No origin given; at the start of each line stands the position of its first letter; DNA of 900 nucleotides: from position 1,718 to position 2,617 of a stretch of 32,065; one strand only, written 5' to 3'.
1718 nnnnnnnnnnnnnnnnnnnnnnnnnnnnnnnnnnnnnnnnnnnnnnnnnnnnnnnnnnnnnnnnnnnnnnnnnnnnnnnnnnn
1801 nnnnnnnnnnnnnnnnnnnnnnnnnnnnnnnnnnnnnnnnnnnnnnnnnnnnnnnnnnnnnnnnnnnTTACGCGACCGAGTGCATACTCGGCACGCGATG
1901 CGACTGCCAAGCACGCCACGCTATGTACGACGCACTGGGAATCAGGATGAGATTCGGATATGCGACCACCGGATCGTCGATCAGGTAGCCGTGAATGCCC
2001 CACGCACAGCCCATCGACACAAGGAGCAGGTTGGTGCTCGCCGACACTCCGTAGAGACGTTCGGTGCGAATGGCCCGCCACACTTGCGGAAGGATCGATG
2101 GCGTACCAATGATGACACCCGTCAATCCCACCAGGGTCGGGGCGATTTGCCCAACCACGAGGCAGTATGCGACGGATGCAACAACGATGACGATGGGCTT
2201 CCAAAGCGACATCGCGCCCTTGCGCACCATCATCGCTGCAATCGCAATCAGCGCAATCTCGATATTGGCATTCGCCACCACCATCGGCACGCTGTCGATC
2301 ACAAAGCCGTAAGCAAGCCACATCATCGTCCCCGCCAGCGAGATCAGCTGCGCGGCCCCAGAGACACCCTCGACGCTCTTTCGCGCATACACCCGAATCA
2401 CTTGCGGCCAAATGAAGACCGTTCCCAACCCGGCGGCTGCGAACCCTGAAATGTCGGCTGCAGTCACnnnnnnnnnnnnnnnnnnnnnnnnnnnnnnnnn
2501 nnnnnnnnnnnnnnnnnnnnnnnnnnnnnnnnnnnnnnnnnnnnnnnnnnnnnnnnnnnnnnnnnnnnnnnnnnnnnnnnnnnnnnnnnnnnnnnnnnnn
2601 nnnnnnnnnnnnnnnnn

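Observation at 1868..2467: Bacterial protein with full SWEET-like 3+1+3 architecture (two fused SemiSWEET/PQ-loop repeats)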

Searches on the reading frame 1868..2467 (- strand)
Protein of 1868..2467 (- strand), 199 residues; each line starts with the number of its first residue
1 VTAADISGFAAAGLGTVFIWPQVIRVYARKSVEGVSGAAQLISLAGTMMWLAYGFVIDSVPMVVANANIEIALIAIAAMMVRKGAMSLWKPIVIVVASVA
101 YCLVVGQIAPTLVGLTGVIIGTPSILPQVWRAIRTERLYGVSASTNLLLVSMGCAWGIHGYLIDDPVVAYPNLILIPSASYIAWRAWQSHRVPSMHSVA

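Call 3: search_protein_families(library=pfam, proteins=[window:1868-2467:-], max_evalue=10)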
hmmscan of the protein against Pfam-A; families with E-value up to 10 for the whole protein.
window:1868-2467:- (199 aa): 2 families
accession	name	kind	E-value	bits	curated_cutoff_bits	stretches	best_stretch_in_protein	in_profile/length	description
PF04193.19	PQ-loop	-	5.6e-11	42.5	22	2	4-56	2-54/61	PQ loop repeat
PF03083.21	MtN3_slv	-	5.3e-10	39.6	23.7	2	24-67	23-66/87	Sugar efflux transporter for intercellular exchange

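Call 4: search_protein_families(library=ncbifam, proteins=[window:1868-2467:-], max_evalue=10)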
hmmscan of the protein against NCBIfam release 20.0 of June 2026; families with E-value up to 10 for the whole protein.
window:1868-2467:- (199 aa): 2 families
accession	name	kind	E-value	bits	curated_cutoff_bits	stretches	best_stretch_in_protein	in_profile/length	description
NF037968.1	SemiSWEET_2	subfamily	5.7e-22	77.6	80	2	8-81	1-74/76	SemiSWEET transporter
NF037967.1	SemiSWEET_1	subfamily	2.7e-16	60.3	200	2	8-106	1-99/196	SemiSWEET transporter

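Call 7: search_solved_structures(query=window:1868-2467:-, max_evalue=10, show_alignments=3)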
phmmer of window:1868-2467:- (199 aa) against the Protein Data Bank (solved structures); distinct sequences matched with E-value up to 10: 7.
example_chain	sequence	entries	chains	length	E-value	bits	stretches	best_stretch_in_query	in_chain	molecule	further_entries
4rng_A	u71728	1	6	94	1.5e-07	34.6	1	6-84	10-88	MtN3/saliva family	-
5uhs_A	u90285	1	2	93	5.5e-07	32.7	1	6-68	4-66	Sugar transporter SemiSWEET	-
4qnc_A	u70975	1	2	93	7.2e-07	32.3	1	6-68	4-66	chemical transport protein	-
9kax_A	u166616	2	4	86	7.6e-07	32.3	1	6-82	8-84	Sugar transporter SemiSWEET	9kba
5uhq_A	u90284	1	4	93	5.2e-06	29.5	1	6-68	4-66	Sugar transporter SemiSWEET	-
4x5m_A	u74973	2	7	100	6.1e-05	26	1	6-74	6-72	Uncharacterized protein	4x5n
5xpd_A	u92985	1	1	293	0.011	18.6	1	21-174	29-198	sugar transporter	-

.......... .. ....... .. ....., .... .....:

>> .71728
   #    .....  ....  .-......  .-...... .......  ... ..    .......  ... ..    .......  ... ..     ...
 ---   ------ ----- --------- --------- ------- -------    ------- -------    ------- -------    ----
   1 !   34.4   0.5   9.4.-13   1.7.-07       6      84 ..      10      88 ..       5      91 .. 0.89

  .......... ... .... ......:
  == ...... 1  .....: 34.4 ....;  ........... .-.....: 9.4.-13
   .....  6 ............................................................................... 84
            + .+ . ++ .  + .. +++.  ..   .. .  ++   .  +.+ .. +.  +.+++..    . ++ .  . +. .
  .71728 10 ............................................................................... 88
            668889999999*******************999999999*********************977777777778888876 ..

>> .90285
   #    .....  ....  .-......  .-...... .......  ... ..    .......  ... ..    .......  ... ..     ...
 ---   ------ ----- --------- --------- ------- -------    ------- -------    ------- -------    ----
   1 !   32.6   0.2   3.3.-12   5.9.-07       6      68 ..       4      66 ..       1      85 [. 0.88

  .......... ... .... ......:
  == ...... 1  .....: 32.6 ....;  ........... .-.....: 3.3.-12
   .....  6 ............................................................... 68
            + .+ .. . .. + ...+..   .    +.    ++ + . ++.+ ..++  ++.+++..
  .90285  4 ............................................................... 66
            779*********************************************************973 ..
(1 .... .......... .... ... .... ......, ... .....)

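Call 8: find_homologous_proteins(query=window:1868-2467:-, max_evalue=0.001)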
Query window:1868-2467:- (199 aa): 118 proteins with E <= 0.001 among 961 candidates.
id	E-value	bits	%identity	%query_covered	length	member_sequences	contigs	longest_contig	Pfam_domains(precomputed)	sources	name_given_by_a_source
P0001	1.8e-118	411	98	99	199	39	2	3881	PF04193.20,PF03083.22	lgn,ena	-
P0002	2.9e-113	394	92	100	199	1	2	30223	PF04193.20,PF03083.22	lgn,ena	-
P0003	5.7e-113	393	90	99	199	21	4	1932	PF04193.20,PF03083.22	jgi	jgi:MtN3 and saliva related transmembrane protein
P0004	1.8e-112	392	93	99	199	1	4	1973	PF04193.20,PF03083.22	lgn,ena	-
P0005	9.0e-106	370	86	100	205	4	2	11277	PF04193.20,PF03083.22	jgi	jgi:MtN3 and saliva related transmembrane protein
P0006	1.2e-105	369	85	99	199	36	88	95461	PF04193.20,PF03083.22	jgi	jgi:MtN3 and saliva related transmembrane protein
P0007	1.6e-104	366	84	99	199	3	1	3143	PF04193.20,PF03083.22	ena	-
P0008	3.4e-99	348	88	91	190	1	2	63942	PF04193.20,PF03083.22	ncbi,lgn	-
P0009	1.1e-73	265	61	96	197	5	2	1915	PF04193.20,PF03083.22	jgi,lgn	jgi:uncharacterized protein with PQ loop repeat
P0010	5.6e-73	263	61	99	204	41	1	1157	PF04193.20,PF03083.22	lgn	-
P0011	3.9e-72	260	61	96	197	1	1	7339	PF04193.20,PF03083.22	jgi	-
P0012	6.8e-72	259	61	96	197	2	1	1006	PF04193.20,PF03083.22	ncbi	-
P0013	8.1e-72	259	61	96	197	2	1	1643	PF04193.20,PF03083.22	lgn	-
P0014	9.0e-72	259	62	95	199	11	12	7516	PF04193.20,PF03083.22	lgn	-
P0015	3.8e-71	257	60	96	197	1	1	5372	PF04193.20,PF03083.22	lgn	-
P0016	4.0e-71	257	61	100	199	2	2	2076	PF04193.20,PF03083.22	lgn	-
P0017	8.9e-71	256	59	96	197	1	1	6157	PF04193.20,PF03083.22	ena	-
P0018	1.8e-70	255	58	96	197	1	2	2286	PF04193.20,PF03083.22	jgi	jgi:uncharacterized protein with PQ loop repeat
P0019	1.9e-70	254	60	99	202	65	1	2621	PF04193.20,PF03083.22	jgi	jgi:uncharacterized protein with PQ loop repeat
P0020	1.9e-70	254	59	96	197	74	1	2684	PF04193.20,PF03083.22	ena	-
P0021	3.5e-70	254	58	96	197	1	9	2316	PF04193.20,PF03083.22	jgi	jgi:uncharacterized protein with PQ loop repeat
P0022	4.4e-70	253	61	96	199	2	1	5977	PF04193.20,PF03083.22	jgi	-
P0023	4.9e-70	253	58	96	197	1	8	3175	PF04193.20,PF03083.22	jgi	jgi:uncharacterized protein with PQ loop repeat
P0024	1.7e-69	251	57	96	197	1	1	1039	PF04193.20,PF03083.22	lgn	-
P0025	2.0e-69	251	60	100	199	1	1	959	PF04193.20,PF03083.22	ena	-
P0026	2.2e-69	251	59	99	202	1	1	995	PF04193.20,PF03083.22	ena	-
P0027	2.2e-69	251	60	100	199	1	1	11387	PF04193.20,PF03083.22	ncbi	-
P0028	2.4e-69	251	57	96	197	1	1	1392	PF04193.20,PF03083.22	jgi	jgi:uncharacterized protein with PQ loop repeat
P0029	2.9e-69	251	58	100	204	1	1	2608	PF04193.20,PF03083.22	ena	-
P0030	3.0e-69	251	57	96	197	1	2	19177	PF04193.20,PF03083.22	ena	-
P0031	3.9e-69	250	59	100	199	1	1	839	PF04193.20,PF03083.22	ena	-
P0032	4.4e-69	250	61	96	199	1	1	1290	PF04193.20,PF03083.22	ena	-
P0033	4.6e-69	250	58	96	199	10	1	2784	PF04193.20,PF03083.22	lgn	-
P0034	5.2e-69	250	57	96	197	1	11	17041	PF04193.20,PF03083.22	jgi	jgi:uncharacterized protein with PQ loop repeat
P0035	5.7e-69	250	59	99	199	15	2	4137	PF04193.20,PF03083.22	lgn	-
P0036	6.4e-69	250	58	96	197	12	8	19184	PF04193.20,PF03083.22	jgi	jgi:uncharacterized protein with PQ loop repeat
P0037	8.0e-69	249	59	96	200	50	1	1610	PF04193.20,PF03083.22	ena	-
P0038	9.4e-69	249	61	96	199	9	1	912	PF04193.20,PF03083.22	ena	-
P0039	1.1e-68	249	60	100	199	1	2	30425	PF04193.20,PF03083.22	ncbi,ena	-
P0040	1.1e-68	249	59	100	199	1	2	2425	PF04193.20,PF03083.22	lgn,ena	-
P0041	1.2e-68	249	57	96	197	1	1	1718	PF04193.20,PF03083.22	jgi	jgi:uncharacterized protein with PQ loop repeat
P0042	1.2e-68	249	60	100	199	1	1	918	PF04193.20,PF03083.22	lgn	-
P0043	1.3e-68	249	59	100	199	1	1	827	PF04193.20,PF03083.22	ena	-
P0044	1.3e-68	249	58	91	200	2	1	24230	PF04193.20,PF03083.22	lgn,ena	-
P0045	1.4e-68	248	60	96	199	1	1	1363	PF04193.20,PF03083.22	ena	-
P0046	1.4e-68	248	56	96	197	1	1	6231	PF04193.20,PF03083.22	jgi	jgi:uncharacterized protein with PQ loop repeat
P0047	1.6e-68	248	58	100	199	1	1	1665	PF04193.20,PF03083.22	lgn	-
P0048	1.6e-68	248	59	100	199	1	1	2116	PF04193.20,PF03083.22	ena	-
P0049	1.8e-68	248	59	100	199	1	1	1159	PF04193.20,PF03083.22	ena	-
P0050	1.8e-68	248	58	100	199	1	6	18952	PF04193.20,PF03083.22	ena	-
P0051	1.9e-68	248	60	89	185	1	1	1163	PF04193.20,PF03083.22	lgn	-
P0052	1.9e-68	248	60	96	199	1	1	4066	PF04193.20,PF03083.22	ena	-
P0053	2.3e-68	248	56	100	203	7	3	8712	PF04193.20,PF03083.22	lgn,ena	-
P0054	2.4e-68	248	60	96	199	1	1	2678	PF04193.20,PF03083.22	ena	-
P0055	3.5e-68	247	57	96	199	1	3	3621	PF04193.20,PF03083.22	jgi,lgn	-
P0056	3.8e-68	247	55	100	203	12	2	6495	PF04193.20,PF03083.22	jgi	-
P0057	4.3e-68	247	60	96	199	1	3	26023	PF04193.20,PF03083.22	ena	-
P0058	4.4e-68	247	57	96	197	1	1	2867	PF04193.20,PF03083.22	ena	-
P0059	4.6e-68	247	62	89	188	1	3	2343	PF04193.20,PF03083.22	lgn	-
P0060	4.9e-68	247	58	100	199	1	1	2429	PF04193.20,PF03083.22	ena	-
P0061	5.1e-68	247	61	96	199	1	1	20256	PF04193.20,PF03083.22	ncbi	-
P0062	5.3e-68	247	55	100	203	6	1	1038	PF04193.20,PF03083.22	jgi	jgi:uncharacterized protein with PQ loop repeat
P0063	5.9e-68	246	57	96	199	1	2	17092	PF04193.20,PF03083.22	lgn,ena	-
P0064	6.2e-68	246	58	99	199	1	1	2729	PF04193.20,PF03083.22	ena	-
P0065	7.4e-68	246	59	96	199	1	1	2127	PF04193.20,PF03083.22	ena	-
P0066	8.1e-68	246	57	96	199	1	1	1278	PF04193.20,PF03083.22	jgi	-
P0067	9.4e-68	246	58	95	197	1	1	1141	PF04193.20,PF03083.22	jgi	-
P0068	9.7e-68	246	59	96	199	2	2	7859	PF04193.20,PF03083.22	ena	-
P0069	1.1e-67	246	59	100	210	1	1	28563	PF04193.20,PF03083.22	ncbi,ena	-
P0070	1.5e-67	245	59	99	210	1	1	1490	PF04193.20,PF03083.22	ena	-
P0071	2.0e-67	245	58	100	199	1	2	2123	PF04193.20,PF03083.22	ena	-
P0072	2.0e-67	245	58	99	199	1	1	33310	PF04193.20,PF03083.22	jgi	-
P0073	2.1e-67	245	57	96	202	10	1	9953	PF04193.20,PF03083.22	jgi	-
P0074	2.4e-67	244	60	96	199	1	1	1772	PF04193.20,PF03083.22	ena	-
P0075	2.5e-67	244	58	100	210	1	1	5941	PF04193.20,PF03083.22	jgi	-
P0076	2.6e-67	244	55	97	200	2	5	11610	PF04193.20,PF03083.22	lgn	-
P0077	2.6e-67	244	58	99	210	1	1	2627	PF04193.20,PF03083.22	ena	-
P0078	2.7e-67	244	57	96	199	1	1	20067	PF04193.20,PF03083.22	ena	-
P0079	3.3e-67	244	59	96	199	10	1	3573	PF04193.20,PF03083.22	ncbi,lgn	-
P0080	3.3e-67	244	58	99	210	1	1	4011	PF04193.20,PF03083.22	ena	-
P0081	3.6e-67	244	58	99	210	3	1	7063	PF04193.20,PF03083.22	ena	-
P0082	3.8e-67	244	58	100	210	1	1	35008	PF04193.20,PF03083.22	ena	-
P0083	4.2e-67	244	58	100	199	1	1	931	PF04193.20,PF03083.22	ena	-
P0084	4.2e-67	244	57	100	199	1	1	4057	PF04193.20,PF03083.22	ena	-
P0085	4.6e-67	243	58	97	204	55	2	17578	PF04193.20,PF03083.22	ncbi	ncbi:MAG: PQ-loop domain-containing transporter [Ilumatobacteraceae bacterium]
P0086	6.6e-67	243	58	99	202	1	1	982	PF04193.20,PF03083.22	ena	-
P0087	1.2e-66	242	59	96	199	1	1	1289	PF04193.20,PF03083.22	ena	-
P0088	1.2e-66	242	57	100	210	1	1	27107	PF04193.20,PF03083.22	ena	-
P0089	1.5e-66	242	57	99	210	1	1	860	PF04193.20,PF03083.22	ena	-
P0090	1.7e-66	242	59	96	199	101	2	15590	PF04193.20,PF03083.22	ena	-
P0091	1.7e-66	242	59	95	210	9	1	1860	PF04193.20,PF03083.22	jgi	-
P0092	2.5e-66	241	58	95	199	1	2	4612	PF04193.20,PF03083.22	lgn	-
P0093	3.1e-66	241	56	96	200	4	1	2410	PF04193.20,PF03083.22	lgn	-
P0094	3.9e-66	240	59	96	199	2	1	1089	PF04193.20,PF03083.22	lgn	-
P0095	5.0e-66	240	57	99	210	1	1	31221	PF04193.20,PF03083.22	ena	-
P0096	8.8e-66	239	56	96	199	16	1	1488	PF04193.20,PF03083.22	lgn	-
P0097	9.8e-66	239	58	96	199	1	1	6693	PF04193.20,PF03083.22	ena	-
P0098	1.3e-65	239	57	99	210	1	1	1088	PF04193.20,PF03083.22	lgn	-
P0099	2.6e-65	238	56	99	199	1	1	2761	PF04193.20,PF03083.22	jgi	jgi:PQ loop repeat.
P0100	6.0e-65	237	57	99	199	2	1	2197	PF04193.20,PF03083.22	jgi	jgi:hypothetical protein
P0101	6.8e-65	236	55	100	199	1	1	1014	PF04193.20,PF03083.22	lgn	-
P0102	8.3e-65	236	57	100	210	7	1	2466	PF04193.20,PF03083.22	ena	-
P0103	8.8e-65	236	58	96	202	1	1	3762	PF04193.20,PF03083.22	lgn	-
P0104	2.8e-64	234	57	95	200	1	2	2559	PF04193.20,PF03083.22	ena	-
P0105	5.7e-64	233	56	96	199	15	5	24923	PF04193.20,PF03083.22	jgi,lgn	jgi:uncharacterized protein with PQ loop repeat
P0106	6.3e-64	233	58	96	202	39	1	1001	PF04193.20,PF03083.22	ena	-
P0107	6.6e-64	233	55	97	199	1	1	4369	PF04193.20,PF03083.22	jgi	jgi:uncharacterized protein with PQ loop repeat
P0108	1.5e-63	232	57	96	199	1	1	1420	PF04193.20,PF03083.22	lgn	-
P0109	1.9e-63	232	54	100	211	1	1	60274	PF04193.20,PF03083.22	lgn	-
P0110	2.0e-63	232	60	83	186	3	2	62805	PF03083.22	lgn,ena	-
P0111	6.7e-63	230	56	96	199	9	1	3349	PF04193.20,PF03083.22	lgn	-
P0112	8.2e-62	226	51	96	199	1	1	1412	PF04193.20,PF03083.22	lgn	-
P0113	3.2e-59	218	54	96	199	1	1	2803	PF04193.20,PF03083.22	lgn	-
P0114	8.9e-58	213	54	96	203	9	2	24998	PF04193.20,PF03083.22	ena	-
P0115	1.3e-54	203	51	96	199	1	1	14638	PF04193.20,PF03083.22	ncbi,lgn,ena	-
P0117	1.6e-31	128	41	95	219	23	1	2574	PF04193.20,PF03083.22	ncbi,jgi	-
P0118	1.0e-5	43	30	80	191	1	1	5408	PF04193.20,PF03083.22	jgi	jgi:uncharacterized protein with PQ loop repeat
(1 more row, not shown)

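Call 20: predict_structure(alignment_id=A1)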
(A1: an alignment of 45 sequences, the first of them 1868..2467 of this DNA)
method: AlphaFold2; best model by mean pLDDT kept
length: 199 residues; sequences in the alignment: 45
mean_pLDDT: 90.0   pTM: 0.80
mean pLDDT of the five models: 90.0, 89.4, 89.0, 88.8, 88.5
residues with pLDDT >= 90: 145; 70-90: 45; 50-70: 4; < 50: 5
segments of 3 or more residues with pLDDT < 50: 195-199
pLDDT, mean of each block of 10 residues (from residue 1): 91 92 94 88 92 93 95 96 96 95 91 89 81 86 91 95 94 92 90 53
secondary structure, 60 per line:
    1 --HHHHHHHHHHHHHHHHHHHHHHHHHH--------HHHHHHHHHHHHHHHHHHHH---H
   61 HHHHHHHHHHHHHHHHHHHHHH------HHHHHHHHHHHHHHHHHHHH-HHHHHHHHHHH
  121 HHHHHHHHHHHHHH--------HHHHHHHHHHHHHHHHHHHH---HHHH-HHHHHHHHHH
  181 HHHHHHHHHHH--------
elements in order: H3-28 H37-56 H60-82 H89-108 H110-134 H143-162 H166-169 H171-191

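Call 22: search_protein_representatives(alignment_id=A1)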
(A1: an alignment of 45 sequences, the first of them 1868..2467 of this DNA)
Query: 45 sequences, 199 profile positions. Proteins with E-value up to 0.001 (for the whole library): 4004; up to 1e-10: 457; up to 1e-30: 24. The best 150 are listed.
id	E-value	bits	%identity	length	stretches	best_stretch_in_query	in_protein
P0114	3.7e-88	310.5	-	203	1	1-198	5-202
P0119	9.1e-58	211.3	-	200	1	3-194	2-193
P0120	1.1e-56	207.8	-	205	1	1-194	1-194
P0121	3.2e-55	203.0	-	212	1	1-196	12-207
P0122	2.4e-54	200.1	-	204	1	1-194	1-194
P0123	4.0e-49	183.1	-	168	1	1-126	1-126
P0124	8.3e-48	178.8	-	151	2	92-192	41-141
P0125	6.2e-46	172.7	-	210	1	4-193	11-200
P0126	7.3e-42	159.4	-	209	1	1-194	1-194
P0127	2.7e-40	154.2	-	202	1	4-194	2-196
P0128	3.0e-40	154.1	-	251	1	5-195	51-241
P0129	2.1e-38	148.1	-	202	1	2-190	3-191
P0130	7.5e-38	146.3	-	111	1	1-86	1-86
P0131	2.0e-37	144.9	-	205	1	8-197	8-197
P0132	7.7e-37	143.0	-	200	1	1-197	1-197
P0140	7.5e-31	123.4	-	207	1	13-190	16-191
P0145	5.0e-29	117.5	-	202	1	1-186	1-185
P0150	2.1e-25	105.6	-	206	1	3-184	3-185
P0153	8.3e-25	103.7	-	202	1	6-197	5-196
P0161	5.7e-23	97.7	-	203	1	1-192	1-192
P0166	4.8e-22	94.7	-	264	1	1-192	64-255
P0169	2.2e-21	92.5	-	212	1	3-184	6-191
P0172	4.9e-21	91.4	-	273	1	7-191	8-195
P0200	1.8e-18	83.0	-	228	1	12-193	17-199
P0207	4.2e-18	81.8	-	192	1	1-182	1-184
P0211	1.2e-17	80.3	-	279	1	5-191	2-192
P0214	1.9e-17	79.7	-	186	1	5-189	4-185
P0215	1.9e-17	79.6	-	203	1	1-195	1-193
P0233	1.2e-16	77.0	-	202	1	1-167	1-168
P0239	2.9e-16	75.8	-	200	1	4-193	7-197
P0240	3.0e-16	75.8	-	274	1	6-189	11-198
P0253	6.4e-16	74.7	-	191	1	5-191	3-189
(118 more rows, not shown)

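Call 23: fold_search(model_id=the predicted structure, library=pdb)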
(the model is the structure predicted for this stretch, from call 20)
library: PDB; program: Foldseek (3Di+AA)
matches with E <= 10: 199; with E <= 0.001: 7
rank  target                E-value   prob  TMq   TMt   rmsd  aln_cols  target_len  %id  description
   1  5ctg_A                1.2e-05  1.00  0.71  0.67   3.9       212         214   21  The 3.1 A resolution structure of a eukaryotic SWEET transporter (released 2015-10-28)
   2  5ctg_B                1.2e-05  1.00  0.74  0.68   4.0       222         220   21  The 3.1 A resolution structure of a eukaryotic SWEET transporter (released 2015-10-28)
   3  5ctg_C                1.9e-05  1.00  0.74  0.69   3.8       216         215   20  The 3.1 A resolution structure of a eukaryotic SWEET transporter (released 2015-10-28)
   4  5cth_A                3.8e-05  1.00  0.67  0.64   4.5       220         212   20  The 3.7 A resolution structure of a eukaryotic SWEET transporter (released 2015-10-28)
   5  5xpd                  6.9e-05  1.00  0.82  0.63   2.9       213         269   18  Sugar transporter of AtSWEET13 in inward-facing state with a substrate analog (released 2017-09-13)
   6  5cth_C                7.5e-05  1.00  0.72  0.68   4.1       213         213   21  The 3.7 A resolution structure of a eukaryotic SWEET transporter (released 2015-10-28)
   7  7zk1_A                9.3e-04  1.00  0.71  0.59   4.9       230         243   14  Crystal structure of cystinosin from Arabidopsis thaliana bound to sybody and nanobody (released 2022-08-31)
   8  8dyp_A                9.1e-03  1.00  0.62  0.41   6.0       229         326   15  Crystal structure of human cystine transporter cystinosin (released 2022-11-16)
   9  8dkw_P                1.6e-02  1.00  0.62  0.41   6.2       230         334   14  Cryo-EM structure of cystinosin N288K mutant in a cytosol-open state at pH5.0 (released 2022-09-21)
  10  7zkz_A                2.0e-02  1.00  0.59  0.51   7.6       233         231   13  Crystal structure of cystinosin from Arabidopsis thaliana bound to two nanobodies (released 2022-08-31)
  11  8dke_P                3.1e-02  1.00  0.73  0.46   4.4       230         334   14  Cryo-EM structure of cystinosin in a cytosol-open state (released 2022-09-21)
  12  4x5n_C                1.4e-01  1.00  0.39  0.79   2.5        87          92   21  Crystal structure of SemiSWEET in the inward-open and outward-open conformations (released 2015-01-21)
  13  8apy_A                1.5e-01  0.99  0.56  0.54   7.6       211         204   13  Crystal structure of the H12A variant of the KDEL receptor bound to sybody (released 2023-08-23)
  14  6i6b                  2.3e-01  0.99  0.56  0.55   7.5       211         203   13  Crystal structure of the KDEL receptor in the peptide free state. (released 2019-02-27)
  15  6i6h_A                2.4e-01  0.98  0.53  0.51   7.2       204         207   12  Crystal structure of the KDEL receptor in the peptide bound state (released 2019-02-27)
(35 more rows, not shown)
